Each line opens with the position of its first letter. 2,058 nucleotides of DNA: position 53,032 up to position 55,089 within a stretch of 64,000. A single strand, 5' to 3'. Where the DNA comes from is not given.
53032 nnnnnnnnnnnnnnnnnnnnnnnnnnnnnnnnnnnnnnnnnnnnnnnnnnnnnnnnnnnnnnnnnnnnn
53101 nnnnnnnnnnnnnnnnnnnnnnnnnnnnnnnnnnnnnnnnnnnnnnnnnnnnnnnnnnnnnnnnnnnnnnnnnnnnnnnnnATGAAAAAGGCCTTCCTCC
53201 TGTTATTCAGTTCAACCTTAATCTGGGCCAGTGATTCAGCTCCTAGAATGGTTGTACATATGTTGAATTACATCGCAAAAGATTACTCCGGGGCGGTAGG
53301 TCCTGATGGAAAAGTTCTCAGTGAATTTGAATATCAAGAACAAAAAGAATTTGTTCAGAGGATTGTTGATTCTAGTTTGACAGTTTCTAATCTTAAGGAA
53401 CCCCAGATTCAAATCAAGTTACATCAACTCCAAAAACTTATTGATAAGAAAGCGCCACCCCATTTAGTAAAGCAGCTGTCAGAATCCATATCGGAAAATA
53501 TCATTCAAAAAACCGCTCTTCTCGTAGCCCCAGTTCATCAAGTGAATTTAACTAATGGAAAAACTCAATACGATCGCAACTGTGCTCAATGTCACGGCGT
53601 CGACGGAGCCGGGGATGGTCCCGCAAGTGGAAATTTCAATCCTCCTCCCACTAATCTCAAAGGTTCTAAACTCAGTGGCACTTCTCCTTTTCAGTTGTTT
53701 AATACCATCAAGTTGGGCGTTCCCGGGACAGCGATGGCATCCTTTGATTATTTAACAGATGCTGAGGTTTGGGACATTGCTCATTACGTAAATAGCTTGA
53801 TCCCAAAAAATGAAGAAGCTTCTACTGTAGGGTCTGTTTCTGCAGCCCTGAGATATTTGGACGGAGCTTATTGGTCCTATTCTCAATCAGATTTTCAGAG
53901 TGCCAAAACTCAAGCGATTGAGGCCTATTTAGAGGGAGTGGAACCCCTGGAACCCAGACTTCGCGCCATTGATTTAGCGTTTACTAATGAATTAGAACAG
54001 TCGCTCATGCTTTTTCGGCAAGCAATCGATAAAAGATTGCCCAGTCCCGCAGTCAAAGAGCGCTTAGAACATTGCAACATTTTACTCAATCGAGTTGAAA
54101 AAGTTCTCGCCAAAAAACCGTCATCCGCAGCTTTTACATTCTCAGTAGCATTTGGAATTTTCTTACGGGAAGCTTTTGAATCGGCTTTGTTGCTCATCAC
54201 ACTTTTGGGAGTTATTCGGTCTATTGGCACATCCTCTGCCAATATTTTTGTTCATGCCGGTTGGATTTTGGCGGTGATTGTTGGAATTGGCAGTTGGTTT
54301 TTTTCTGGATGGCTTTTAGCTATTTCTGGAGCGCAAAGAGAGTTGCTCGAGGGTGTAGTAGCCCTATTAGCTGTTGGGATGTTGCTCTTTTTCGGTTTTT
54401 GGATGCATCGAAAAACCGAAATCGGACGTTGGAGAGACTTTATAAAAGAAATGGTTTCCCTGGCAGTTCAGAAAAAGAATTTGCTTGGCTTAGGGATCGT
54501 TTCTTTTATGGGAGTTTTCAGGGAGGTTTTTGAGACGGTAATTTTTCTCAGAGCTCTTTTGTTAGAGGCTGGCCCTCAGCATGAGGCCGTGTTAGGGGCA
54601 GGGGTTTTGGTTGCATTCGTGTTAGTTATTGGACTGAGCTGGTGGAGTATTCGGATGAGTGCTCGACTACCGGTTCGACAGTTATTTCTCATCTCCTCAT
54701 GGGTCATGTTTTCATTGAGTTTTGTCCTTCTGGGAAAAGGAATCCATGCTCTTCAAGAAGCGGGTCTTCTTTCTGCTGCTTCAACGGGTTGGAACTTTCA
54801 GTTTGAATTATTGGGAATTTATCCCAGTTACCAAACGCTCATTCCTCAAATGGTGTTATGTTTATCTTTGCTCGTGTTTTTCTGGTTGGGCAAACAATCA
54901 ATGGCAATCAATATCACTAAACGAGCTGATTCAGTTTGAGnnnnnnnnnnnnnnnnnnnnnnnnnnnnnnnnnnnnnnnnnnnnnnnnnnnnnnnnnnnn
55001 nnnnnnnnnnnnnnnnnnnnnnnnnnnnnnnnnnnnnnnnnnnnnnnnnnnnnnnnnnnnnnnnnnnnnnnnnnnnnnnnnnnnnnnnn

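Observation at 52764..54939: ArsR-family metal sensor translationally coupled to a cytochrome c-FTR1 iron permease fusion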

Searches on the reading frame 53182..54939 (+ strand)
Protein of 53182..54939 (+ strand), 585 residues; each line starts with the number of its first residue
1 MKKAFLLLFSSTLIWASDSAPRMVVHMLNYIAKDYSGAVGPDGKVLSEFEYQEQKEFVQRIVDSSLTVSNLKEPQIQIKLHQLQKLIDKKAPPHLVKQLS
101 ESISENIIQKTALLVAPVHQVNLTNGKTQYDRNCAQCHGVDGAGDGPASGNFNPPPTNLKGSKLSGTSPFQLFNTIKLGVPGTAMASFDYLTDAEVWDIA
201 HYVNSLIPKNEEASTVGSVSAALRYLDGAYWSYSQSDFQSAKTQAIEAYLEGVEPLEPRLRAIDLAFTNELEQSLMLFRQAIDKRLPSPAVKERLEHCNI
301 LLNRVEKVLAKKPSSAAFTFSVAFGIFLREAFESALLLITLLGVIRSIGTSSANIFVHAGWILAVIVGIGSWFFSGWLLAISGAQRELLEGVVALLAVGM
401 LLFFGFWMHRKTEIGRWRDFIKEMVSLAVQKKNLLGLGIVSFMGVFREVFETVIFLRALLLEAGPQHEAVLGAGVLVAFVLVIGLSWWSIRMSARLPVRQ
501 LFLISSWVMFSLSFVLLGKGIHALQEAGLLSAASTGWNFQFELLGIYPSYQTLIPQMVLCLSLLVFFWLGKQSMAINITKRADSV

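Call 3: search_protein_families(library=pfam, proteins=[window:53182-54939:+], max_evalue=0.01)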
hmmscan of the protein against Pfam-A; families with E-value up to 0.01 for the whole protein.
window:53182-54939:+ (585 aa): 3 families
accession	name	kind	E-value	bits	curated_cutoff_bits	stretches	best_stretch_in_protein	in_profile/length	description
PF03239.20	FTR1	-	6.6e-18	65.4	25.3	1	324-530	5-215/284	Iron permease FTR1 family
PF00034.26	Cytochrom_C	-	6e-14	53.6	21.3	1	124-206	2-89/90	Cytochrome c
PF13442.11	Cytochrome_CBB3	-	8e-12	45.8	27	1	122-203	2-68/68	Cytochrome C oxidase, cbb3-type, subunit III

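Call 4: search_protein_families(library=ncbifam, proteins=[window:53182-54939:+], max_evalue=0.01)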
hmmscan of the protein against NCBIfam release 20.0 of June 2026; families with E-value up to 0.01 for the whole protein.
window:53182-54939:+ (585 aa): 9 families
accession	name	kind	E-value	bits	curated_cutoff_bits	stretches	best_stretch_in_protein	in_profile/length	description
TIGR00145.1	TIGR00145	subfamily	1.9e-29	103.2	303.8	1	322-566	6-262/282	EfeU/Ftr1 family ferrous iron transporter subunit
NF041756.1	EfeU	equivalog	2.2e-19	70.1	255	1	326-535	3-208/257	iron uptake transporter permease EfeU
NF011054.0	PRK14486.1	equivalog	1.4e-07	31.3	447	1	122-206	214-290/294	putative bifunctional cbb3-type cytochrome c oxidase subunit II/cytochrome c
NF050122.1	bc1_QcrC_actin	exception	7.2e-06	25.5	200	1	118-211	131-216/253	cytochrome bc1 complex diheme cytochrome c subunit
TIGR00782.1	ccoP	equivalog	1.9e-05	24.1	179.95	1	120-214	104-203/285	cytochrome-c oxidase, cbb3-type subunit III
NF033864.1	cytochrome579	equivalog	4.8e-05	23.2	280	1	118-218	44-151/179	cytochrome 579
TIGR04485.1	thiosulf_SoxX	equivalog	0.00023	21.8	61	0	133-205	4-77/78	sulfur oxidation c-type cytochrome SoxX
TIGR04494.1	c550_PedF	equivalog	0.00023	21.1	122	1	120-205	48-129/133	cytochrome c-550 PedF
NF045930.1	Cytc6PetJCyano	equivalog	0.0083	16.1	135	0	110-203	15-102/110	cytochrome c6 PetJ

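Call 6: find_homologous_proteins(query=window:53182-54939:+)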
Query window:53182-54939:+ (585 aa): 195 proteins with E <= 0.001 among 8000 candidates; the best 120 are listed.
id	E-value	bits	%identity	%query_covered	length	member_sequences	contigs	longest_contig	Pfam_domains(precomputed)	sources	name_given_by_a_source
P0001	1.3e-239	815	63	99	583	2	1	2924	PF03239.21,PF13442.12,PF00034.27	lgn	-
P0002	1.7e-238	811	63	100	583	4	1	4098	PF03239.21,PF13442.12,PF00034.27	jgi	jgi:high-affinity iron transporter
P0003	1.6e-194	666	55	94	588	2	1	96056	PF03239.21,PF13442.12,PF00034.27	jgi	-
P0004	2.6e-193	662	52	97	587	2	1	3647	PF03239.21,PF13442.12,PF00034.27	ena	-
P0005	5.0e-192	658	53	97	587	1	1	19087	PF03239.21,PF13442.12,PF00034.27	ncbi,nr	ncbi:MAG: hypothetical protein EBQ92_04755 [Proteobacteria bacterium]|nr:hypothetical protein [Pseud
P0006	2.5e-191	655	53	94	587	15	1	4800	PF03239.21,PF13442.12,PF00034.27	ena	-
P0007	2.3e-190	652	53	94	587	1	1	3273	PF03239.21,PF13442.12,PF00034.27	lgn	-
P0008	1.6e-187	643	53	98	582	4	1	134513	PF03239.21,PF13442.12,PF00034.27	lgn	-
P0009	7.0e-186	637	51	99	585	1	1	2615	PF03239.21,PF13442.12,PF00034.27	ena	-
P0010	2.1e-185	636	52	95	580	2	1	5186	PF03239.21,PF13442.12,PF00034.27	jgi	-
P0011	1.1e-184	633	51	99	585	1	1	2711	PF03239.21,PF13442.12,PF00034.27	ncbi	-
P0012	2.0e-184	633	51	97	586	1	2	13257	PF03239.21,PF13442.12,PF00034.27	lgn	-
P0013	3.4e-184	632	51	97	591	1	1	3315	PF03239.21,PF13442.12,PF00034.27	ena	-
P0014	1.2e-181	623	51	98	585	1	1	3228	PF03239.21,PF13442.12,PF00034.27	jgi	-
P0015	1.3e-179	617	50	96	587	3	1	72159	PF03239.21,PF13442.12,PF00034.27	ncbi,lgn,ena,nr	ncbi:hypothetical protein EBT16_04345 [bacterium]|nr:hypothetical protein [bacterium]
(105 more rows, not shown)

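Call 20: search_dna_similar(query=window:53182-54939:+, collection=plasmids, mode=protein, max_rows=30)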
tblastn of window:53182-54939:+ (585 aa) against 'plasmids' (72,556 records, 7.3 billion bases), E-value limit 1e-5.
Records with a match: 961; places in all: 989; records where one place covers at least 80% of the query: 101.
Best place of each record, by identity: <60% 961.
By first word of the organism name: Escherichia 795; Sphingobium 27; Klebsiella 20; Cupriavidus 16; Sphingomonas 11; Ralstonia 9; Priestia 9; Novosphingobium 8; Xanthomonas 6; Shigella 5; and 33 more.
By predicted mobility (MOB-suite, as given by PLSDB): conjugative 740; mobilizable 138; non-mobilizable 83.
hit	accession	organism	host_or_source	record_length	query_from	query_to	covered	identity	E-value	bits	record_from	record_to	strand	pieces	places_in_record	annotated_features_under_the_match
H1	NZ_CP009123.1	Sphingopyxis fribergensis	soil sample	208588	16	571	95%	32.9%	5e-77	273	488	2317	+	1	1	cytochrome c/FTR1 family iron permease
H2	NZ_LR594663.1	Variovorax sp. RA8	Riverbed sediment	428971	16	567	94%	33.0%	6e-65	238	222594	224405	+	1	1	cytochrome c/FTR1 family iron permease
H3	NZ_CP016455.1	Sphingobium sp. RAC03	Microbial isolate,Algal phycosphere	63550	26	568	93%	33.1%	7e-64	235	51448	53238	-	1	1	cytochrome c/FTR1 family iron permease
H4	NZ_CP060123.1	Sphingobium yanoikuyae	Cell culture,soil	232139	5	573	97%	31.5%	3e-71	256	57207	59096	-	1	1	cytochrome c/FTR1 family iron permease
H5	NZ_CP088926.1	Rhodanobacter denitrificans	soil,well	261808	26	567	93%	32.8%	2e-64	236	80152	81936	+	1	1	FTR1 family protein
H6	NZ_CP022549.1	Sphingorhabdus sp. YGSMI21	cell culture,West sea sediment in South ...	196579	26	568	93%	32.7%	1e-71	258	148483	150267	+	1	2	cytochrome c/FTR1 family iron permease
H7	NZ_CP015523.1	Sphingomonas sp. NIC1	tobacco,whole organism,leaves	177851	26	572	94%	32.0%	2e-42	252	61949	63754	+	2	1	FTR1 family protein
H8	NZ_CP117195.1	Acidovorax temperans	cell culture,Acidovorax temperans ...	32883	22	573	94%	31.7%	1e-56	213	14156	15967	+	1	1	cytochrome c/FTR1 family iron permease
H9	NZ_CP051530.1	Shewanella baltica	fish gut,Atlantic Mackerel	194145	26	585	96%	30.9%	4e-59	221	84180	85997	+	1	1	cytochrome c/FTR1 family iron permease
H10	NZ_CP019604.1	Croceicoccus marinus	-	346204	26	584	96%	30.8%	2e-64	236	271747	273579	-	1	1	cytochrome c/FTR1 family iron permease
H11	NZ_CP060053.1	Croceicoccus marinus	prokaryote,marine sediment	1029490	26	584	96%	30.8%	2e-64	236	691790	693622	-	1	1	none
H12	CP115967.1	Erythrobacteraceae bacterium WH01K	-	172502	26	584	96%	30.8%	2e-62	231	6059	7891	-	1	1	cytochrome c/FTR1 family iron permease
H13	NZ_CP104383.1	Ralstonia pickettii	cell culture,aquaculture water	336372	5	561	95%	30.9%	2e-58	219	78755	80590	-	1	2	cytochrome c/FTR1 family iron permease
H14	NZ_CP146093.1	Ralstonia sp. RRA.1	pure culture,Cupriavidus necator ...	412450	5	561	95%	30.9%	2e-58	219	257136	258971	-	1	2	cytochrome c/FTR1 family iron permease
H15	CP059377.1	Ralstonia solanacearum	cell clture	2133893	5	567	96%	30.5%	1e-61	228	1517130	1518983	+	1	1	FTR1 family protein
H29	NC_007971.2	Cupriavidus metallidurans CH34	-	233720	16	561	93%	30.9%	6e-62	229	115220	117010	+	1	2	FTR1 family protein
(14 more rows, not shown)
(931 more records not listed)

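Call 21: get_annotated_region(hit=H29, flank=6000)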
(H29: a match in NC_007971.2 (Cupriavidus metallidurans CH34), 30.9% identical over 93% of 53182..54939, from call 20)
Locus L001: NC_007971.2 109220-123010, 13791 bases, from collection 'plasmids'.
description: Cupriavidus metallidurans CH34 plasmid pMOL30, complete sequence
organism: Cupriavidus metallidurans CH34 (NCBI taxid 266264)
taxonomy: Bacteria; Pseudomonadota; Betaproteobacteria; Burkholderiales; Burkholderiaceae; Cupriavidus; Cupriavidus metallidurans; Cupriavidus metallidurans CH34
host: -; source: -; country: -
typing (MOB-suite, as given by PLSDB): conjugative; replicon rep_cluster_332; relaxase MOBP,MOBP; mating-pair formation MPF_F
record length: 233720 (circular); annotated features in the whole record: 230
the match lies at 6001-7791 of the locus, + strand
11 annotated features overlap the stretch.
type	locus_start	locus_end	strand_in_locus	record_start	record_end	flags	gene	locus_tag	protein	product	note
CDS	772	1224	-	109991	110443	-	-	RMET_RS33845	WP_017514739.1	hypothetical protein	-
CDS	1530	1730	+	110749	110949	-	-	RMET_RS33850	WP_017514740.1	hypothetical protein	-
CDS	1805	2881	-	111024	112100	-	lspA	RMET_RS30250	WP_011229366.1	signal peptidase II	GO:0009306 - protein secretion [Evidence IEA]; GO:0006508 - proteolysis [Evidence IEA]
CDS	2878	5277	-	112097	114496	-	-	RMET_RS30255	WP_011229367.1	heavy metal translocating P-type ATPase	-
CDS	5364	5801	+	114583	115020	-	cadR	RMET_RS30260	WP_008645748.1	Cd(II)/Pb(II)-responsive transcriptional regulator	GO:0045893 - positive regulation of DNA-templated transcription [Evidence IEA]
CDS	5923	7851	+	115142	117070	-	-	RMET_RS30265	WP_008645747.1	FTR1 family protein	GO:0034755 - iron ion transmembrane transport [Evidence IEA]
CDS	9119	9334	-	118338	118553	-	-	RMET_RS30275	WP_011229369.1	hypothetical protein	-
CDS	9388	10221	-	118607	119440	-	-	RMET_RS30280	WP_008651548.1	AAA family ATPase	-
CDS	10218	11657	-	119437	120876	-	-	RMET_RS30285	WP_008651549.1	IS481 family transposase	-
CDS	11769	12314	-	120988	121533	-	-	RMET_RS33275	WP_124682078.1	transposase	-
CDS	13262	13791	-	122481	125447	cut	-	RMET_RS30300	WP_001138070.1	Tn3 family transposase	-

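Call 22: get_annotated_region(hit=H1, flank=5000)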
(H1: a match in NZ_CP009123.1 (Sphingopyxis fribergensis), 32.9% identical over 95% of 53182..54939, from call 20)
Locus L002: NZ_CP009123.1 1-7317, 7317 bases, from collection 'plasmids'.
description: Sphingopyxis fribergensis strain Kp5.2 plasmid pSfKp5.2, complete sequence
organism: Sphingopyxis fribergensis (NCBI taxid 1515612)
taxonomy: Bacteria; Pseudomonadota; Alphaproteobacteria; Sphingomonadales; Sphingomonadaceae; Sphingopyxis; Sphingopyxis fribergensis
host: -; source: soil sample; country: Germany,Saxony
typing (MOB-suite, as given by PLSDB): mobilizable; replicon rep_cluster_550; relaxase MOBF
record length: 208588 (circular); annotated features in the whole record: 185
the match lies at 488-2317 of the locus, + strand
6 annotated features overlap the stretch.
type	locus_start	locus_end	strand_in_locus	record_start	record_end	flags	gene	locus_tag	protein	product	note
CDS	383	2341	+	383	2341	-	-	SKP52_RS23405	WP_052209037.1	cytochrome c/FTR1 family iron permease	-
CDS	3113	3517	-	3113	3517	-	-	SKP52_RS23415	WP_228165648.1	PepSY domain-containing protein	-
CDS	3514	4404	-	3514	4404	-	-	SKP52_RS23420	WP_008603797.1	DUF1259 domain-containing protein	-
CDS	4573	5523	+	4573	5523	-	-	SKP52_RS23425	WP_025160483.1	chromate resistance protein ChrB domain-containing protein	-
CDS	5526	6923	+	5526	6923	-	chrA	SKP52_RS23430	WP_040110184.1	chromate efflux transporter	GO:0015703 - chromate transport [Evidence IEA]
CDS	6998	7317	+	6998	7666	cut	-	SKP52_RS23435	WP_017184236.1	Fe-Mn family superoxide dismutase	-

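Call 23: find_related_loci(query=A1, collection=genome_contigs, flank=5000)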
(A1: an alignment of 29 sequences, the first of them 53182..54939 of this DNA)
Query A1 (585 aa) in genome_contigs; peptide patterns used: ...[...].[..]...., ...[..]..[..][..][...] (x = any residue, [..] = any of these).
599 stretches matched a pattern (row limit reached: there are more); 421 encode a relative of the query (tblastn E <= 1e-3); the best 80 are kept; 80 distinct loci.
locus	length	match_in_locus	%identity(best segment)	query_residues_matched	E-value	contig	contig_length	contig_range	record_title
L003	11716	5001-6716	53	1-568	0e+0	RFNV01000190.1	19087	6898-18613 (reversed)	MAG: Proteobacteria bacterium isolate LLD_334 Lanier.contig276494.19087bp, whole genome shotgun sequence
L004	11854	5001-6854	45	1-569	4e-160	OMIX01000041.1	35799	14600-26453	Deltaproteobacteria bacterium isolate AM_0619 genome assembly, contig: AM_0619_41, whole genome shotgun sequence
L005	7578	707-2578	44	1-574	1e-159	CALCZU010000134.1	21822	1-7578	MAG TPA_asm: uncultured Bdellovibrionales bacterium isolate SRR6231156_bin.99_CONCOCT_v1.1_MAG genome assembly, contig:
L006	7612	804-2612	43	22-581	2e-158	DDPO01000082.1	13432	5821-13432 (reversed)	MAG TPA_asm: Bdellovibrionaceae bacterium UBA2466 UBA2466_contig_1468, whole genome shotgun sequence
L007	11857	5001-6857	44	1-572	2e-157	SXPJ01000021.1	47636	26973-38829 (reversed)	MAG: Bdellovibrionales bacterium isolate F1-120-MAGs249 F1-120__c198579, whole genome shotgun sequence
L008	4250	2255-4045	43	8-561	8e-154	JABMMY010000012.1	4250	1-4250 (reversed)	MAG: Deltaproteobacteria bacterium isolate bin.416 k141_218334, whole genome shotgun sequence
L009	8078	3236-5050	40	18-572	9e-147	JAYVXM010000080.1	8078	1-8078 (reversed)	MAG: Bdellovibrionales bacterium isolate GL85_DN_concoct_39 GL85_DN_concoct_39_79, whole genome shotgun sequence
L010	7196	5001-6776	43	8-556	4e-146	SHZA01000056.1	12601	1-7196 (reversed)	MAG: Bdellovibrionales bacterium isolate Baikal-deep-G133 BACOMB-C24145, whole genome shotgun sequence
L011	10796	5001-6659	41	20-571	3e-141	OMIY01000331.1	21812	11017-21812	bacterium isolate AM_0764 genome assembly, contig: AM_0764_331, whole genome shotgun sequence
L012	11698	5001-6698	41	18-571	8e-141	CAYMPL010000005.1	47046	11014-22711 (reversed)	MAG TPA_asm: uncultured bacterium isolate binchicken_co248_740 genome assembly, contig: NODE_560_length_47046_cov_7.2239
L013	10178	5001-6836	38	11-572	8e-141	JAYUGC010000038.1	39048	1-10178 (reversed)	MAG: Pseudomonadota bacterium isolate GFS_7976 GFS_7976_37, whole genome shotgun sequence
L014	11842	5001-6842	44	1-575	3e-158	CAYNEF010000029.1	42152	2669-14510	MAG TPA_asm: uncultured Pseudobdellovibrionaceae bacterium isolate SRP278252_co1_294 genome assembly, contig: NODE_1271_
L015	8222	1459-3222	40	18-556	5e-140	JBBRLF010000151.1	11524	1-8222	MAG: candidate division WWE3 bacterium isolate La1_concoct.242 LA1C_C.242_k141_722457L_11524_cov_9.0000, whole genome sh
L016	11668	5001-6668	42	16-573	7e-138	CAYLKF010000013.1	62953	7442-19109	MAG TPA_asm: uncultured Pseudomonadota bacterium isolate binchicken_co105_414 genome assembly, contig: NODE_516_length_6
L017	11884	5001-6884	38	1-582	1e-136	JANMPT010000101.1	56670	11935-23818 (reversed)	MAG: Bdellovibrionales bacterium isolate OTE_51_metabat_401 OTE_51_k141_1482644, whole genome shotgun sequence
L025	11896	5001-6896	38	1-581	1e-131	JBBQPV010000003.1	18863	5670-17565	MAG: Bdellovibrionia bacterium isolate Co_metawrap_1530 Cmw_1530_k141_13368677_length_18863_cov_5.9989, whole genome sho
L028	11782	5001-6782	38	17-557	4e-134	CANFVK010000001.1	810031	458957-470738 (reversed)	MAG: Bacteriovoracaceae bacterium isolate Jr-16oct17-200 genome assembly, contig: Jr-16oct17-C2, whole genome shotgun se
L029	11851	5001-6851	37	16-582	3e-128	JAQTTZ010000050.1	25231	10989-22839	MAG: Bacteriovorax sp. isolate STB_52 NODE_4246_length_25231_cov_4.310468_Sandtown_B, whole genome shotgun sequence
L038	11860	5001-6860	38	5-574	2e-124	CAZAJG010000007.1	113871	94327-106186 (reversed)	MAG TPA_asm: uncultured Owenweeksia sp. isolate SRP268394_co1_36 genome assembly, contig: NODE_158_length_113871_cov_6.2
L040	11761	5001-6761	39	17-559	3e-124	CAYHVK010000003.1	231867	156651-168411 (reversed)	MAG TPA_asm: uncultured Pseudobdellovibrionaceae bacterium isolate ERP119705_co17_1025 genome assembly, contig: NODE_13_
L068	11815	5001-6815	37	5-552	7e-119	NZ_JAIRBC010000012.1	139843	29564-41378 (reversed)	Cerina litoralis strain F89 scaffold_12_length=139844, whole genome shotgun sequence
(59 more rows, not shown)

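Call 27: predict_structure(alignment_id=A1)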
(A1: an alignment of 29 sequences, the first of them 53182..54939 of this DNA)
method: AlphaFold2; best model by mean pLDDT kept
length: 585 residues; sequences in the alignment: 29
mean_pLDDT: 81.0   pTM: 0.45
mean pLDDT of the five models: 81.0, 80.3, 79.1, 77.2, 73.6
residues with pLDDT >= 90: 162; 70-90: 321; 50-70: 82; < 50: 20
segments of 3 or more residues with pLDDT < 50: 1-3, 9-17, 210-216
pLDDT, mean of each block of 10 residues (from residue 1): 50 48 89 89 89 90 87 91 96 95 91 84 90 86 78 76 80 88 79 92 76 52 90 93 86 70 78 94 94 95 82 73 87 81 74 87 92 78 63 75 67 56 64 79 85 85 84 95 89 72 75 85 77 76 82 91 83 71 67
secondary structure, 60 per line:
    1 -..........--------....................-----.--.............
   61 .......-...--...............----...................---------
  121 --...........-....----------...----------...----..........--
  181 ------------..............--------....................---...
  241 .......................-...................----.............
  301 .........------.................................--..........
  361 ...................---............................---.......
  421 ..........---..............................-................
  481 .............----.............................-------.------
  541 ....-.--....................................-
elements in order: H2-11 H20-38 H48-67 H74-88 H93-111 H123-133 H135-138 H169-178 H193-206 H215-234 H238-263 H265-283 H288-309 H316-348 H351-379 H383-410 H414-430 H434-463 H465-493 H498-526 H550-584
